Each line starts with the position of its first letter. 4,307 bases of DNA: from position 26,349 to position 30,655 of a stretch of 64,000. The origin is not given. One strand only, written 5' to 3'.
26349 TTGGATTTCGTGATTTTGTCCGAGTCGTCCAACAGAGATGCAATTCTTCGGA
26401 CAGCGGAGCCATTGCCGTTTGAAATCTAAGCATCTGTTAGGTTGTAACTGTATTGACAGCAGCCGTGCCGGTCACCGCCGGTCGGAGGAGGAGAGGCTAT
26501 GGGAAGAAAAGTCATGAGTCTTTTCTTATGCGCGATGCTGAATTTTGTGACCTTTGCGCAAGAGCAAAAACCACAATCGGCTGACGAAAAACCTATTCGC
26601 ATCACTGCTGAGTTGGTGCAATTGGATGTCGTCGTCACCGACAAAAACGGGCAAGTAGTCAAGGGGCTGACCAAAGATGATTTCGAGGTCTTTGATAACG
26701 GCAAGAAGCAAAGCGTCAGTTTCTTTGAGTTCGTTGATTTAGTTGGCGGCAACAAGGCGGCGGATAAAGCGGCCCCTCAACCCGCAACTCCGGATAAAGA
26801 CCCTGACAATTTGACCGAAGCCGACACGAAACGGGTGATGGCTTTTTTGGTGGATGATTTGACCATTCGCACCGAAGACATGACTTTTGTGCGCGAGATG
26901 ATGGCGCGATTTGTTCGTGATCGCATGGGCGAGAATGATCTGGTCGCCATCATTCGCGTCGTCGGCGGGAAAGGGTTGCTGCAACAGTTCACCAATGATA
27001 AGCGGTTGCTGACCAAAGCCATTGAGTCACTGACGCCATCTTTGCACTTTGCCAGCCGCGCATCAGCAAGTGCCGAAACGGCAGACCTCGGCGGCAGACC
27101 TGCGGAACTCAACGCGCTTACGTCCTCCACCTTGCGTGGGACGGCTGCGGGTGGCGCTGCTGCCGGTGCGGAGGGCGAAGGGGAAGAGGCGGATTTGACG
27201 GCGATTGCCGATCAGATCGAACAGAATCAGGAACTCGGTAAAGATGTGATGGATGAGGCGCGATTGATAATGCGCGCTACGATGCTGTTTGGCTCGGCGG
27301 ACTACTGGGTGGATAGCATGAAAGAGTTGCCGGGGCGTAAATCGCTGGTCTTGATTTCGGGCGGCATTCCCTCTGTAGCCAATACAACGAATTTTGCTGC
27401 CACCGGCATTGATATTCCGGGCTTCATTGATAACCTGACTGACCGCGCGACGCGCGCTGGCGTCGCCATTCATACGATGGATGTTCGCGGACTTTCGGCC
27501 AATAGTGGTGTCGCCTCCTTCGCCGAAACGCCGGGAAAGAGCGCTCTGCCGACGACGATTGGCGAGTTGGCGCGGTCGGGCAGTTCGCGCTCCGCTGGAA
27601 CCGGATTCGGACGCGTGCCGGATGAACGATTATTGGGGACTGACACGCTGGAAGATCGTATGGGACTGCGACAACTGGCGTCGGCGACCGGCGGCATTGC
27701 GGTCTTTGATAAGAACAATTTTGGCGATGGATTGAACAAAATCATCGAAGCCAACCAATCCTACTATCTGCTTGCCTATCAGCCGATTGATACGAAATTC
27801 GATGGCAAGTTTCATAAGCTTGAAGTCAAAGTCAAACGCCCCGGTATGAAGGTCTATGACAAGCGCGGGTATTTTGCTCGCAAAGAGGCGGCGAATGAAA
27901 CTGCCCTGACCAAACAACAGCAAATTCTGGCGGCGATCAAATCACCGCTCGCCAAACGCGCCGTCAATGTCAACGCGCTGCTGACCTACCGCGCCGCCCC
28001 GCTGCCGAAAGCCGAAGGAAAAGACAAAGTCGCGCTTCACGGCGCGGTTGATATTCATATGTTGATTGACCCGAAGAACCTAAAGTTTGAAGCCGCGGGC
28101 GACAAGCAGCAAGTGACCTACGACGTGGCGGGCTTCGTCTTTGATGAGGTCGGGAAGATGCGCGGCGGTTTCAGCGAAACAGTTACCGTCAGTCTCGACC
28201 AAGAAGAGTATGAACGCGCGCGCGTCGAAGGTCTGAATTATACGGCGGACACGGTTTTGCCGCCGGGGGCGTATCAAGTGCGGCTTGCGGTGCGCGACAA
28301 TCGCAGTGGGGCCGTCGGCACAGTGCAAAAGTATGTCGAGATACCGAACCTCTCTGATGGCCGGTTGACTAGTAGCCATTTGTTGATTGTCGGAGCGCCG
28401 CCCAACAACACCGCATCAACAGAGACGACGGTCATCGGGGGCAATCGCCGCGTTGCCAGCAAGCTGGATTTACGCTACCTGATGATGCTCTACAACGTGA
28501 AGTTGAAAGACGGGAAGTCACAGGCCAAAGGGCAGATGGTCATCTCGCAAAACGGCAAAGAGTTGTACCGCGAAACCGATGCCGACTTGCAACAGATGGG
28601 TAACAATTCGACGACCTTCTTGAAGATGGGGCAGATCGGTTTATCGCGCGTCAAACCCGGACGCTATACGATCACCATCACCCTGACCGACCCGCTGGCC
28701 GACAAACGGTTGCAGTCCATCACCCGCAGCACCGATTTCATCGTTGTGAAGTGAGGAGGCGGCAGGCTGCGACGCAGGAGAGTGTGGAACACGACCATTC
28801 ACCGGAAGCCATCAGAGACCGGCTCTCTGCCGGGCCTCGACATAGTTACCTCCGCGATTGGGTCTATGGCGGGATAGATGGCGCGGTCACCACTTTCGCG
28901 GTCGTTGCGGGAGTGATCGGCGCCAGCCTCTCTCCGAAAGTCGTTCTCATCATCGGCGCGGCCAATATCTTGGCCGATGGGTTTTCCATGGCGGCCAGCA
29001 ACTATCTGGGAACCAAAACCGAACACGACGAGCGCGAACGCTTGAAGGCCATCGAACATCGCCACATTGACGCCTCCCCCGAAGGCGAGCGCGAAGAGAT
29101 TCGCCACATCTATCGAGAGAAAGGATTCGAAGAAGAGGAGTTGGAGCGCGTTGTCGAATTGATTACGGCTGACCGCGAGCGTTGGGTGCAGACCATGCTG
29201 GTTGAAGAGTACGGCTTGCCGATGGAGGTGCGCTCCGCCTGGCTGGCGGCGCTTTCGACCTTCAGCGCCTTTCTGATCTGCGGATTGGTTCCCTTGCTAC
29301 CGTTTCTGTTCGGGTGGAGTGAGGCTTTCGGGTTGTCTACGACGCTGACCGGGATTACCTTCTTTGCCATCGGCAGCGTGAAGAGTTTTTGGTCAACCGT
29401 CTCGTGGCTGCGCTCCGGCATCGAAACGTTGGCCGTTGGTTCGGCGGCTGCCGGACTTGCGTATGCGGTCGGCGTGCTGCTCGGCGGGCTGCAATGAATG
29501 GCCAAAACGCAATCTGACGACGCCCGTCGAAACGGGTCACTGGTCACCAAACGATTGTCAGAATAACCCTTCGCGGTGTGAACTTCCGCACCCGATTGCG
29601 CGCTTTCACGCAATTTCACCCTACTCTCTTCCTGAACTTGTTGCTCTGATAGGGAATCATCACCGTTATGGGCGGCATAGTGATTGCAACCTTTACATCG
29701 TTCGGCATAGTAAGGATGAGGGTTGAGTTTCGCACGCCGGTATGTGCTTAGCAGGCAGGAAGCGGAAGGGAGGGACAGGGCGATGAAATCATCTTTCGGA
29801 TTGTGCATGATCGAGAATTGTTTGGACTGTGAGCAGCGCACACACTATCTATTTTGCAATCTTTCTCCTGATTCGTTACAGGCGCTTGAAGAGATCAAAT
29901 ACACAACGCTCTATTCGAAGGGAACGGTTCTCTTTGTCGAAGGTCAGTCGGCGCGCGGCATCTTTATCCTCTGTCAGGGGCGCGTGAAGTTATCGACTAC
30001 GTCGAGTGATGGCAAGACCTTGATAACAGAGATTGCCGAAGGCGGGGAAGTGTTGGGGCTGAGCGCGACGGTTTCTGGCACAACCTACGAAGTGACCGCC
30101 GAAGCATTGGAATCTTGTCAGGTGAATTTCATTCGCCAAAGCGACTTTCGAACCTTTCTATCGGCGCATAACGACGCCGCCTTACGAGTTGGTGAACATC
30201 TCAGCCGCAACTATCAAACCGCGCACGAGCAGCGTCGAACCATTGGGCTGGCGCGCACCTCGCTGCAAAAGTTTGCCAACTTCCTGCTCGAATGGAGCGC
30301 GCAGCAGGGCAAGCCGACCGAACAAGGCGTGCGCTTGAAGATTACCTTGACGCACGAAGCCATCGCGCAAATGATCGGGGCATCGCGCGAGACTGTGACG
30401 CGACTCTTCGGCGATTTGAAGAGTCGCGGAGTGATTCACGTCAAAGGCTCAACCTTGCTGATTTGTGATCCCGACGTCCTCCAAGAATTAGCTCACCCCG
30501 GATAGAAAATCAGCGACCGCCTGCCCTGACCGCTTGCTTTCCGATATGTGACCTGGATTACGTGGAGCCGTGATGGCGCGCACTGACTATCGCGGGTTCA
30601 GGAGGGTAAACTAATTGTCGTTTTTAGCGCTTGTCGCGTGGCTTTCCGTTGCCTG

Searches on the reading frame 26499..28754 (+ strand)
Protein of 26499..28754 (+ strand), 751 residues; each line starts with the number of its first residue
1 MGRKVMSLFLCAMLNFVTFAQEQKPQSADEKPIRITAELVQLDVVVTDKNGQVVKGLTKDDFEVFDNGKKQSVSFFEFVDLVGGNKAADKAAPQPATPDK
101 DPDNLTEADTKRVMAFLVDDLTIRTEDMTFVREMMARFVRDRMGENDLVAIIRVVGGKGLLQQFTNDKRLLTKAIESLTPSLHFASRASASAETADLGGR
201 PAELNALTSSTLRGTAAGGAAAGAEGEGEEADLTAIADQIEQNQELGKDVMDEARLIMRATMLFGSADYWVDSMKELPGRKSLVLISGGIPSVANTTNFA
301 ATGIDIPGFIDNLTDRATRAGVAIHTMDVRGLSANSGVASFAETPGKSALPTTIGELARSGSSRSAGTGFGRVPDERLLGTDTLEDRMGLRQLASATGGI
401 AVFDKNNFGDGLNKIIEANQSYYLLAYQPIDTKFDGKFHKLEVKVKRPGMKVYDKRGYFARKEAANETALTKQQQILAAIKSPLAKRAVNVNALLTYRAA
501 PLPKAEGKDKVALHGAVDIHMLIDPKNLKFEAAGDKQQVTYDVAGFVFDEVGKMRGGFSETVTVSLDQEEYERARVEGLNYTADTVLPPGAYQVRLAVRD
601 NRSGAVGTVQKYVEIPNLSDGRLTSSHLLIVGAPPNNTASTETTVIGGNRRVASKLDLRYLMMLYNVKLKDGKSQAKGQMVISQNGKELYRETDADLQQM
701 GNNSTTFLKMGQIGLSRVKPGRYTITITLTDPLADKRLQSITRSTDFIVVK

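Call 30: search_protein_families(library=pfam, proteins=[window:26499-28754:+], max_evalue=0.00001)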
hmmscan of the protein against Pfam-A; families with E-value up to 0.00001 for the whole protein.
window:26499-28754:+ (751 aa): 0 families

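Call 81: search_protein_families(library=ncbifam, proteins=[window:26499-28751:+], max_evalue=0.0001)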
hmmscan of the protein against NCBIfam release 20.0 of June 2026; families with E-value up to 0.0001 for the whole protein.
window:26499-28751:+ (751 aa): 1 family
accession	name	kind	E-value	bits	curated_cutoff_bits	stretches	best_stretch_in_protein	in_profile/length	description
TIGR03436.1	acidobact_VWFA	subfamily_domain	3.6e-68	230.4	81.25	1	32-460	2-323/324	VWA domain-containing protein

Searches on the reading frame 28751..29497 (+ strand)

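Call 30: search_protein_families(library=pfam, proteins=[window:28751-29497:+], max_evalue=0.00001)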
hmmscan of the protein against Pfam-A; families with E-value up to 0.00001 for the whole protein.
window:28751-29497:+ (248 aa): 1 family
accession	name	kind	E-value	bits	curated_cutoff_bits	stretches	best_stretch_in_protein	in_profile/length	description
PF01988.24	VIT1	-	4.6e-63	213.3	28.1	1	34-241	1-213/214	VIT family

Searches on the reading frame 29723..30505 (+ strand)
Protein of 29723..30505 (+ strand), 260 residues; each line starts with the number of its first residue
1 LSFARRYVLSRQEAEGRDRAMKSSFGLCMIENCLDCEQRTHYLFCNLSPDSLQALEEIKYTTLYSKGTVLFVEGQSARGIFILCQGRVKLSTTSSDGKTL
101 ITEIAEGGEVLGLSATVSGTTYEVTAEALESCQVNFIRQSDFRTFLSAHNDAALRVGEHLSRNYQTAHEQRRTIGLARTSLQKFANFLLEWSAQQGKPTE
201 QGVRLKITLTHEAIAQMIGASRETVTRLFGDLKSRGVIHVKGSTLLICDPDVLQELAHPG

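Call 30: search_protein_families(library=pfam, proteins=[window:29723-30505:+], max_evalue=0.00001)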
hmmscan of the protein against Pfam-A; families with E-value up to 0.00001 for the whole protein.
window:29723-30505:+ (260 aa): 3 families
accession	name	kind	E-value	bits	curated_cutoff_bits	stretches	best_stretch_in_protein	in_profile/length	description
PF13545.12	HTH_Crp_2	-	9.5e-19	67.6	27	1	182-256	1-70/70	Crp-like helix-turn-helix domain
PF00027.35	cNMP_binding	-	8e-18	64.6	27.5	1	64-148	4-88/89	Cyclic nucleotide-binding domain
PF00325.26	Crp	-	2.8e-11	43.4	21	1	207-238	1-32/32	Bacterial regulatory proteins, crp family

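Call 81: search_protein_families(library=ncbifam, proteins=[window:29723-30502:+], max_evalue=0.0001)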
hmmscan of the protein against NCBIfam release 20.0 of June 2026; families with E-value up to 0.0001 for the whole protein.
window:29723-30502:+ (260 aa): 11 families
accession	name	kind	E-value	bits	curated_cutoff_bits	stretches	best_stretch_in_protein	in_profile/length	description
NF006901.0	PRK09392.1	equivalog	7.1e-26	91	211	1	39-259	10-223/236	transcriptional activator FtrB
NF008732.0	PRK11753.1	equivalog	9.7e-17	61.1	266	1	61-248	25-211/214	cAMP-activated global transcriptional regulator CRP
NF053664.1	TransRegPtrACyano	equivalog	1.1e-16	60.8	300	1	79-247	29-189/196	Crp/Fnr family transcriptional regulator PtrA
TIGR03697.1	NtcA_cyano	equivalog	1.7e-16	60.6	244.95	1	67-253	1-188/193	global nitrogen regulator NtcA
NF045989.1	TransRegFnrLRhodb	equivalog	2.4e-16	59.7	300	1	30-248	7-225/245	transcriptional regulator FnrL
NF010499.0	PRK13918.1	equivalog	5.2e-16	58.8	274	1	56-258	9-202/205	CRP/FNR family transcriptional regulator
NF008365.0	PRK11161.1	subfamily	1e-15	57.7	228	1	24-257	12-243/250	fumarate/nitrate reduction transcriptional regulator Fnr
NF050815.1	TransActFtrBCaul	equivalog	2.2e-14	53.4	300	1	50-259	23-225/251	transcriptional activator FtrB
NF050806.1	TransRegFixKCaul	equivalog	6.9e-13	48.3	300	1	62-253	26-210/215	transcriptional regulator FixK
NF052518.1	TransRegLdrP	equivalog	8.8e-11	42.2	300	1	68-245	8-176/195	transcriptional regulator LdrP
NF041163.2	encap_f2b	equivalog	1.1e-08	34.7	400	1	50-166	86-203/450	family 2B encapsulin nanocompartment shell protein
